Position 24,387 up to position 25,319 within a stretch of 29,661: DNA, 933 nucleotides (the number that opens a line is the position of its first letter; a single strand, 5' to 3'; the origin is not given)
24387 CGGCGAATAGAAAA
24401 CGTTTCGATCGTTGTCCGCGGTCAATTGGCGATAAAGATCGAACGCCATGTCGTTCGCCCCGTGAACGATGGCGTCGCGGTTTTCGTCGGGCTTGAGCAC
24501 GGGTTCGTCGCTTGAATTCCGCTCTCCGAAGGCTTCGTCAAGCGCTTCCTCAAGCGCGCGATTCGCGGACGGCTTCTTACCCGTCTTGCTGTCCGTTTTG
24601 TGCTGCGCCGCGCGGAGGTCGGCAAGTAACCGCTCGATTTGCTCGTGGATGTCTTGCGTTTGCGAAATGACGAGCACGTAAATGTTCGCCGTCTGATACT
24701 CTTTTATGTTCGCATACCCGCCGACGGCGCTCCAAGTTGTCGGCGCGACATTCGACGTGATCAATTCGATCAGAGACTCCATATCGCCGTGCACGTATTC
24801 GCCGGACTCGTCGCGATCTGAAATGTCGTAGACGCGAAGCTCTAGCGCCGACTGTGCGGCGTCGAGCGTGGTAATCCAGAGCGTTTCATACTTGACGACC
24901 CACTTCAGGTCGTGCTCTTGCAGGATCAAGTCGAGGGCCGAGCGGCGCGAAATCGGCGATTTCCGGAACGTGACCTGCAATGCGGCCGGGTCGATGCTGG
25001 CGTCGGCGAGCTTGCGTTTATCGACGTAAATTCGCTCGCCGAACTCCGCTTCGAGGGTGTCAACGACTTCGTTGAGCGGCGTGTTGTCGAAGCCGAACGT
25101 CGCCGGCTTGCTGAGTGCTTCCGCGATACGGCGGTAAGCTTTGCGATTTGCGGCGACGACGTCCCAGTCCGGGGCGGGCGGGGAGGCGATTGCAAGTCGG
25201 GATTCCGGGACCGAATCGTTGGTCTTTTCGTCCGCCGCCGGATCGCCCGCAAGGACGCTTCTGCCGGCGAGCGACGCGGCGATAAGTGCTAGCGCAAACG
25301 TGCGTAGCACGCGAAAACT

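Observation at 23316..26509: Serpin fused to a secretin-N-like domain with a Gly-rich reactive-centre loop, tandem with a periplasmic isoaspartyl peptidase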

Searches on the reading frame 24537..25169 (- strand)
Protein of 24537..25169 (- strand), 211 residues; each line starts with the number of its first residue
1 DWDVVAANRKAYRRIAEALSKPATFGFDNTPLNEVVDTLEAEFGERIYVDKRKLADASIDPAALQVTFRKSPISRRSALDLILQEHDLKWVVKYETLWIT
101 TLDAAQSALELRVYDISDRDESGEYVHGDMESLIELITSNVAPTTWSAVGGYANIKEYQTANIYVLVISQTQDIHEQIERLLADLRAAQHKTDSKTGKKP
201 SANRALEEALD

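Call 14: find_homologous_proteins(query=window:24537-25169:-, max_evalue=0.00001)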
Query window:24537-25169:- (211 aa): 6 proteins with E <= 0.00001 among 622 candidates.
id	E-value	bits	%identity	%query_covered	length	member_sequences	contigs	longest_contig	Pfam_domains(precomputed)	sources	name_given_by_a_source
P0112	3.1e-25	107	38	85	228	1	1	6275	-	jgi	jgi:hypothetical protein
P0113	5.4e-23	100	38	82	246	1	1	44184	-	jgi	jgi:type II secretory pathway component HofQ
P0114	1.2e-22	98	37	93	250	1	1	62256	-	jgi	jgi:hypothetical protein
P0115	1.9e-18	85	37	89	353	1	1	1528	-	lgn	-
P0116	1.3e-8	53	100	14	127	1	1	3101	-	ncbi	-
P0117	2.2e-6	45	33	71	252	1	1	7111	-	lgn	-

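Call 27: predict_structure(alignment_id=A1)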
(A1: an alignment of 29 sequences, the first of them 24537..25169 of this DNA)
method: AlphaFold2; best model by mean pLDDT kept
length: 211 residues; sequences in the alignment: 29
mean_pLDDT: 86.1   pTM: 0.75
mean pLDDT of the five models: 86.1, 85.2, 83.3, 83.2, 82.9
residues with pLDDT >= 90: 135; 70-90: 51; 50-70: 12; < 50: 13
segments of 3 or more residues with pLDDT < 50: 196-206
pLDDT, mean of each block of 10 residues (from residue 1): 71 90 92 94 93 94 92 93 94 92 93 87 79 94 93 92 90 93 86 51 49 44
secondary structure, 60 per line:
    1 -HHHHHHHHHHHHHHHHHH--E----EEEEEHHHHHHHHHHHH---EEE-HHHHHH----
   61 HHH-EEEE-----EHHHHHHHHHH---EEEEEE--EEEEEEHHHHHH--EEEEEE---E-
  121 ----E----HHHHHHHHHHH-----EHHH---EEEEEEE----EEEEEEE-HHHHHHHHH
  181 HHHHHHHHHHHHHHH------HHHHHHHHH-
elements in order: H2-19 E27-31 H32-43 E47-49 H51-56 E65-68 H75-84 E88-93 E96-101 H102-107 E110-115 H130-140 E153-159 E164-170 H172-195 H202-210

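Call 29: search_protein_representatives(protein=window:24537-25169:-)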
Query: 211 residues. Proteins with E-value up to 0.001 (for the whole library): 8425; up to 1e-10: 4133; up to 1e-30: 680. The best 150 are listed.
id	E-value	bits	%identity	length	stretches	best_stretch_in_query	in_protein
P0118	1.5e-142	488.0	31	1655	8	14-201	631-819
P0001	3.0e-131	451.1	100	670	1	1-211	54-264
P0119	2.3e-117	405.8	32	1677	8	15-195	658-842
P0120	1.2e-112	390.4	34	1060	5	5-191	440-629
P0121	8.6e-110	381.1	37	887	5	13-188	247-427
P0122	2.9e-105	366.3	35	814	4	13-194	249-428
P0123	4.4e-104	362.5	35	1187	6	9-200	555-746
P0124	8.5e-100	348.5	36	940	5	11-190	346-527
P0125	1.0e-95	335.2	35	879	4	11-201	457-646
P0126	1.0e-95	335.1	33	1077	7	16-191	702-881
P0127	1.4e-95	334.7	33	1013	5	12-210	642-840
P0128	1.1e-92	325.3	34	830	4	11-192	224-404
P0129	1.5e-83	295.4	33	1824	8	4-189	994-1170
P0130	9.6e-83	292.8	34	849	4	10-200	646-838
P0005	1.8e-82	291.9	41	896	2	6-197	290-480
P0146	2.6e-69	249.0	33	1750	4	15-201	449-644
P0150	7.7e-68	244.2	35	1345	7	12-193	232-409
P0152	5.7e-67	241.4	33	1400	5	13-190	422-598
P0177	4.1e-59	215.7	32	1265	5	9-189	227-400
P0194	2.2e-56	206.8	37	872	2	13-203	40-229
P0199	1.7e-55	203.9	32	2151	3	15-192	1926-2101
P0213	9.5e-54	198.2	38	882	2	15-208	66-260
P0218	3.8e-53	196.3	40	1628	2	8-187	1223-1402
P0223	9.1e-53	195.0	39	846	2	16-192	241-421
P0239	1.7e-50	187.6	32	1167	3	11-195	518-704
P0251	1.3e-49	184.8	38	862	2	15-197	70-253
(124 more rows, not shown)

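Call 30: fold_search(model_id=the predicted structure, library=pdb)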
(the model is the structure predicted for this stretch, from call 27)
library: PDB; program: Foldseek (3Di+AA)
matches with E <= 10: 742; with E <= 0.001: 17
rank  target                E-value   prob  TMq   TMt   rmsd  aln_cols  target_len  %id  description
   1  3gr5                  1.1e-04  1.00  0.33  0.43  10.0       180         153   12  Periplasmic domain of the outer membrane secretin EscC from enteropathogenic E.coli (EPEC) (released 2009-05-19)
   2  7ah9_5N               1.4e-04  1.00  0.30  0.15  12.6       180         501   11  Substrate-engaged type 3 secretion system needle complex from Salmonella enterica typhimurium - SpaR state 1 (released 2021-03-17)
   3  5tcr_A                1.6e-04  1.00  0.30  0.15  12.0       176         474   11  Atomic model of the Salmonella SPI-1 type III secretion injectisome basal body proteins InvG, PrgH, and PrgK (released 2016-12-21)
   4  4g08                  1.7e-04  1.00  0.30  0.42   9.5       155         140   12  Crystal structure of the periplasmic domain of InvG (released 2013-05-08)
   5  7ah9_5M               2.3e-04  1.00  0.30  0.15  11.7       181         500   10  Substrate-engaged type 3 secretion system needle complex from Salmonella enterica typhimurium - SpaR state 1 (released 2021-03-17)
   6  5mp2_A                3.3e-04  1.00  0.29  0.29  11.8       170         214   22  XcpQN012 in complex with VHH04 (released 2017-12-13)
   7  6pem_A                3.3e-04  1.00  0.30  0.43  10.0       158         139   11  Focussed refinement of InvGN0N1:SpaPQR:PrgHK from Salmonella SPI-1 injectisome NC-base (released 2019-10-23)
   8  3j1v_A                3.8e-04  1.00  0.30  0.43   9.9       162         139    9  A refined model of the prototypical Salmonella typhimurium T3SS basal body reveals the molecular basis for its assembl (released 2013-05-22)
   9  7ah9_5P               4.3e-04  1.00  0.29  0.15  11.7       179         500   11  Substrate-engaged type 3 secretion system needle complex from Salmonella enterica typhimurium - SpaR state 1 (released 2021-03-17)
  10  7ah9_5B               4.6e-04  1.00  0.29  0.15  12.4       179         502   12  Substrate-engaged type 3 secretion system needle complex from Salmonella enterica typhimurium - SpaR state 1 (released 2021-03-17)
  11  6rwk_0                5.2e-04  1.00  0.31  0.44  10.0       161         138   12  MxiD N0 N1 and MxiG C-terminal domains of the Shigella type 3 secretion system (released 2020-02-12)
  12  7ah9_5J               5.2e-04  1.00  0.29  0.15  12.1       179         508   12  Substrate-engaged type 3 secretion system needle complex from Salmonella enterica typhimurium - SpaR state 1 (released 2021-03-17)
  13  7ah9_5D               5.5e-04  1.00  0.29  0.15  11.7       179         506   11  Substrate-engaged type 3 secretion system needle complex from Salmonella enterica typhimurium - SpaR state 1 (released 2021-03-17)
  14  6q14_A                5.9e-04  1.00  0.30  0.15  10.0       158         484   11  Structure of the Salmonella SPI-1 injectisome NC-base (released 2019-10-23)
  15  7ah9_5G               6.6e-04  1.00  0.30  0.15  11.8       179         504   10  Substrate-engaged type 3 secretion system needle complex from Salmonella enterica typhimurium - SpaR state 1 (released 2021-03-17)
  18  5mp2_B                1.1e-03  1.00  0.29  0.29  11.7       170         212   20  XcpQN012 in complex with VHH04 (released 2017-12-13)
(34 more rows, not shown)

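Call 37: search_protein_families(library=pfam, proteins=[P0194, P0213, P0223, P0251, P0177, P0152, P0146, P0239], max_evalue=0.001)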
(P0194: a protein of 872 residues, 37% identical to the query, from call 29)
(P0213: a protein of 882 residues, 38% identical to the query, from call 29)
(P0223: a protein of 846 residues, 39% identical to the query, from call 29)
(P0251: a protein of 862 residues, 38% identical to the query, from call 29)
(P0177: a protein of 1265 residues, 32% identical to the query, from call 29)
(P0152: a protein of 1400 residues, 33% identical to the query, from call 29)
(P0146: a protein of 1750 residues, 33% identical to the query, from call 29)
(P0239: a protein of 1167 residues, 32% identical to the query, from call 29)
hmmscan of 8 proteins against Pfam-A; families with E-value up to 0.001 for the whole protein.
P0194 (872 aa): 2 families
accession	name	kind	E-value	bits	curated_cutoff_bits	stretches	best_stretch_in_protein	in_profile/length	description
PF00079.25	Serpin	-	9.2e-110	367.8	27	1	496-867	2-370/370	Serpin (serine protease inhibitor)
PF07660.19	STN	-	1.6e-05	25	28.4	1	319-351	11-44/52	Secretin and TonB N terminus short domain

P0213 (882 aa): 2 families
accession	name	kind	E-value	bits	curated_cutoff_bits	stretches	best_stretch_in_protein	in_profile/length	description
PF00079.25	Serpin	-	4.1e-112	375.5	27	1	503-881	2-370/370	Serpin (serine protease inhibitor)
PF07660.19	STN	-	2.8e-06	27.5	28.4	0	303-345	6-49/52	Secretin and TonB N terminus short domain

P0223 (846 aa): 1 family
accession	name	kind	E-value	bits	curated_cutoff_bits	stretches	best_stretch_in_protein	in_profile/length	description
PF00079.25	Serpin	-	7e-112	374.7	27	1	471-831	2-370/370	Serpin (serine protease inhibitor)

P0251 (862 aa): 1 family
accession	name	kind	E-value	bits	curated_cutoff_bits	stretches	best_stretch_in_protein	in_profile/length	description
PF00079.25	Serpin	-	1.1e-83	282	27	1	491-856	3-370/370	Serpin (serine protease inhibitor)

P0177 (1265 aa): 2 families
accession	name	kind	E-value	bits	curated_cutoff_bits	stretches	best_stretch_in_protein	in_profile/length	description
PF07660.19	STN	-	9.7e-10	38.5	28.4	0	462-503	9-50/52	Secretin and TonB N terminus short domain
PF16344.10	FecR_C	-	5e-07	30.1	24.4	0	429-458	2-31/70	FecR, C-terminal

P0152 (1400 aa): 2 families
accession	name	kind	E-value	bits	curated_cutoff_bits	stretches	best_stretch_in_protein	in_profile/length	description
PF07660.19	STN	-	3.9e-13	49.4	28.4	0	468-499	9-40/52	Secretin and TonB N terminus short domain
PF16344.10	FecR_C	-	4.5e-09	36.7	24.4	0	56-84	5-33/70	FecR, C-terminal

P0146 (1750 aa): 8 families
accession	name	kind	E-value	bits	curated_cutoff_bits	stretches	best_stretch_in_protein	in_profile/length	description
PF22599.2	SecDF_P1_head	-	3.6e-19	69.2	27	1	338-413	34-110/114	SecDF, P1 head subdomain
PF13513.12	HEAT_EZ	-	3.9e-10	40.4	27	0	1604-1634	24-54/55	HEAT-like repeat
PF13646.12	HEAT_2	-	2.4e-08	34.6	27.7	1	1610-1712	1-87/88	HEAT repeats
PF07660.19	STN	-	4.6e-08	33.2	28.4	0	489-532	5-48/52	Secretin and TonB N terminus short domain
PF08308.17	PEGA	-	1.1e-07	32.1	20.8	1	40-104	3-66/71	PEGA domain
PF02985.28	HEAT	-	8e-06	26.1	23.5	0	1655-1683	1-29/31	HEAT repeat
PF16344.10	FecR_C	-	1.2e-05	25.7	24.4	0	1074-1103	3-32/70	FecR, C-terminal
PF03958.22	Secretin_N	-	0.0009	19.9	28.2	0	790-824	29-63/69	Bacterial type II/III secretion system short domain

P0239 (1167 aa): 30 families (the best 25 are shown)
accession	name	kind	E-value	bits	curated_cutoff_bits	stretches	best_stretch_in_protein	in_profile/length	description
PF25173.1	Beta-prop_WDR3_1st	-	1.1e-22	81.1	154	1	109-221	34-142/184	WDR3 first beta-propeller domain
PF00400.38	WD40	-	7.7e-22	77.2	27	1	138-176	1-39/39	WD domain, G-beta repeat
PF25174.1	Beta-prop_THOC3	-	5.4e-21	75.2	305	1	109-225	7-121/272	THOC3 beta-propeller domain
PF24814.1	WD40_Prp19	-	4.9e-17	62.3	320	1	118-200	149-229/281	Prp19 WD40 domain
PF24817.1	WD40_WDHD1_1st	-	7.2e-17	61.9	109.9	2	109-185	91-165/291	WDHD1 first WD40 domain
PF25168.1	Beta-prop_WDR36-Utp21_2nd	-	6.7e-16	58.9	84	1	105-205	199-297/335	WDR36/Utp21 second beta-propeller domain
PF24807.1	WD40_CDC20-Fz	-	2.1e-15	57.2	200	1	47-224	53-212/292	CDC20/Fizzy WD40 domain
PF24805.1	EIF3I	-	5.1e-15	55.9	200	1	109-208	15-112/324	EIF3I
PF25175.1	Beta-prop_WDR5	-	8.3e-15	55.2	250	1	110-226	58-170/296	WDR5 beta-propeller domain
PF25172.1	Beta-prop_WDR3_2nd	-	1.3e-12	48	140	1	125-176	236-287/293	WDR3 second beta-propeller domain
PF23414.1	Beta-prop_EML_2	-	3.8e-11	43.3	90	1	47-168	41-144/266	Echinoderm microtubule-associated protein second beta-propeller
PF24782.2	WD40_MABP1-WDR62_2nd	-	6e-11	42.3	290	1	107-176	273-340/341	MABP1/WDR62 second WD40 domain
PF25391.1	WD40_Gbeta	-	9.4e-11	41.7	150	1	109-225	189-303/340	G protein beta WD-40 repeat protein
PF24780.1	WD40_MABP1-WDR62_1st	-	1.7e-10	41.2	496.3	1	151-223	41-115/328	MABP1/WDR62 first WD40 domain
PF12894.13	ANAPC4_WD40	-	3.6e-10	40.4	22.9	1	145-188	35-78/91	Anaphase-promoting complex subunit 4 WD40 domain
PF07660.19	STN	-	4.9e-06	26.7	28.4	0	787-819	19-51/52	Secretin and TonB N terminus short domain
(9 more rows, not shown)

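Call 38: search_protein_families(library=pfam, proteins=[P0199, P0218, P0129, P0150], max_evalue=0.001)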
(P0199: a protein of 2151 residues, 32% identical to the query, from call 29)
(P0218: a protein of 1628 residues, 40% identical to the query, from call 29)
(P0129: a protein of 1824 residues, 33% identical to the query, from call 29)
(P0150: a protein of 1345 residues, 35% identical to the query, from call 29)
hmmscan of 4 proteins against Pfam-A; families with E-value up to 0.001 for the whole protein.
P0199 (2151 aa): 42 families (the best 25 are shown)
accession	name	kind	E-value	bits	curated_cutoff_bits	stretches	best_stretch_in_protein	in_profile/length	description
PF25174.1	Beta-prop_THOC3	-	5.8e-76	255.5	305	4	554-850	7-265/272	THOC3 beta-propeller domain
PF25173.1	Beta-prop_WDR3_1st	-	6.7e-55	186.1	154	4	1107-1221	32-142/184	WDR3 first beta-propeller domain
PF24814.1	WD40_Prp19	-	1.8e-50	172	320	4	1127-1204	28-106/281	Prp19 WD40 domain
PF00400.38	WD40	-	6e-48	159.7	27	1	1138-1176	1-39/39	WD domain, G-beta repeat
PF00069.31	Pkinase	-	1e-44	153.3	31.7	1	138-389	2-257/263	Protein kinase domain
PF24817.1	WD40_WDHD1_1st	-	4.2e-39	134.9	109.9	3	1038-1193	124-269/291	WDHD1 first WD40 domain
PF24807.1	WD40_CDC20-Fz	-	2.9e-37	129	200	2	1049-1225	55-213/292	CDC20/Fizzy WD40 domain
PF23414.1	Beta-prop_EML_2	-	1.6e-36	126.5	90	3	556-747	5-160/266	Echinoderm microtubule-associated protein second beta-propeller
PF25175.1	Beta-prop_WDR5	-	2e-35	123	250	3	1107-1226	55-170/296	WDR5 beta-propeller domain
PF07714.23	PK_Tyr_Ser-Thr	-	1.6e-30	106.7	23.1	1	138-384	2-249/258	Protein tyrosine and serine/threonine kinase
PF25172.1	Beta-prop_WDR3_2nd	-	8.7e-30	104.4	140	1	1109-1220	180-287/293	WDR3 second beta-propeller domain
PF24780.1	WD40_MABP1-WDR62_1st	-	4.3e-27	95.7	496.3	2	1150-1223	40-115/328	MABP1/WDR62 first WD40 domain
PF23393.2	Beta-prop_WDR90_POC16_2nd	-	4.7e-27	95.4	60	1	777-865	196-291/291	WDR90/POC16, second beta-propeller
PF24805.1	EIF3I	-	2.2e-25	89.9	200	1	1106-1207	12-111/324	EIF3I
PF25391.1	WD40_Gbeta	-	5.6e-25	88.5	150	1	1109-1226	189-304/340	G protein beta WD-40 repeat protein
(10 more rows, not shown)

P0218 (1628 aa): 2 families
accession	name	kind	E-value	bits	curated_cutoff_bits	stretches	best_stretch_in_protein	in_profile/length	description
PF07660.19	STN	-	0.00017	21.8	28.4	0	1066-1109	7-50/52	Secretin and TonB N terminus short domain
PF16344.10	FecR_C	-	0.00037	20.9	24.4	0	1239-1266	1-28/70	FecR, C-terminal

P0129 (1824 aa): 3 families
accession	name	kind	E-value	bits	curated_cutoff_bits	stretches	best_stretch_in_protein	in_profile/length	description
PF16344.10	FecR_C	-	7.7e-16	58.3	24.4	1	1015-1045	2-32/70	FecR, C-terminal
PF07660.19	STN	-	2.4e-08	34.1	28.4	0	284-313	21-50/52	Secretin and TonB N terminus short domain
PF03958.22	Secretin_N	-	5.8e-05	23.7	28.2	0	758-795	26-63/69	Bacterial type II/III secretion system short domain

P0150 (1345 aa): 3 families
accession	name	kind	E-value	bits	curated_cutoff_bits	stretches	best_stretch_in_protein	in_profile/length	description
PF07660.19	STN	-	1.9e-14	53.6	28.4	0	481-509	23-51/52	Secretin and TonB N terminus short domain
PF16344.10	FecR_C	-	2e-07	31.4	24.4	0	624-695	2-68/70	FecR, C-terminal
PF13646.12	HEAT_2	-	7.6e-05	23.4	27.7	0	1283-1333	4-54/88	HEAT repeats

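Call 68: search_solved_structures(query=A1, max_evalue=1)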
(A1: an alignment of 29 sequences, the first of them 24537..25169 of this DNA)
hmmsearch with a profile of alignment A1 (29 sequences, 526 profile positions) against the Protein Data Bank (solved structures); distinct sequences matched with E-value up to 1: 47.
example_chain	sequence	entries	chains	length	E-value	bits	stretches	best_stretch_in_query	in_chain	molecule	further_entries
4zk0_A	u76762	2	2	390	5.7e-06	28.6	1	392-511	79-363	Serpin B4 | Serpin B3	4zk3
2zv6_A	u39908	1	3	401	6.2e-06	28.5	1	392-511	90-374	Serpin B3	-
8gxv_A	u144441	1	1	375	5.3e-05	25.5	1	437-503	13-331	Proteinase inhibitor I4 serpin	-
9j91_A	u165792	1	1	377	8.4e-05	24.8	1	442-503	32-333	Serine protease inhibitor 1 serpin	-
1hle_A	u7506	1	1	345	0.0002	23.6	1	442-506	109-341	HORSE LEUKOCYTE ELASTASE INHIBITOR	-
2dut_A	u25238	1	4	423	0.0002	23.6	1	384-503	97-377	Heterochromatin-associated protein MENT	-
4ga7_A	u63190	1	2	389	0.0002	23.5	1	442-506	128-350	Leukocyte elastase inhibitor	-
2h4r_A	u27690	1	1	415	0.00084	21.5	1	390-503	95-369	Heterochromatin-associated protein MENT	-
2h4p_A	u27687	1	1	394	0.0011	21.2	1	390-503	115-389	Heterochromatin-associated protein MENT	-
6ee5_A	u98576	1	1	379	0.0012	21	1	430-503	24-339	Conserpin-AATRCL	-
5cdx_A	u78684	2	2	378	0.0015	20.7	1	430-503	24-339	Conserpin | Conserpin in the latent state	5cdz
4p0f_A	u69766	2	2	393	0.0023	20.1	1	442-504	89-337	Serine protease inhibitor 4, isoform B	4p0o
5ncu_A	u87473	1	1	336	0.0026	19.9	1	442-503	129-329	Serpin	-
5nct_A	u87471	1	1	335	0.0027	19.8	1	442-503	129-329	Serpin-type proteinase inhibitor, miropin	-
5ncw_A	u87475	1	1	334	0.0027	19.8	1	442-503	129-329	Serpin-type proteinase inhibitor, miropin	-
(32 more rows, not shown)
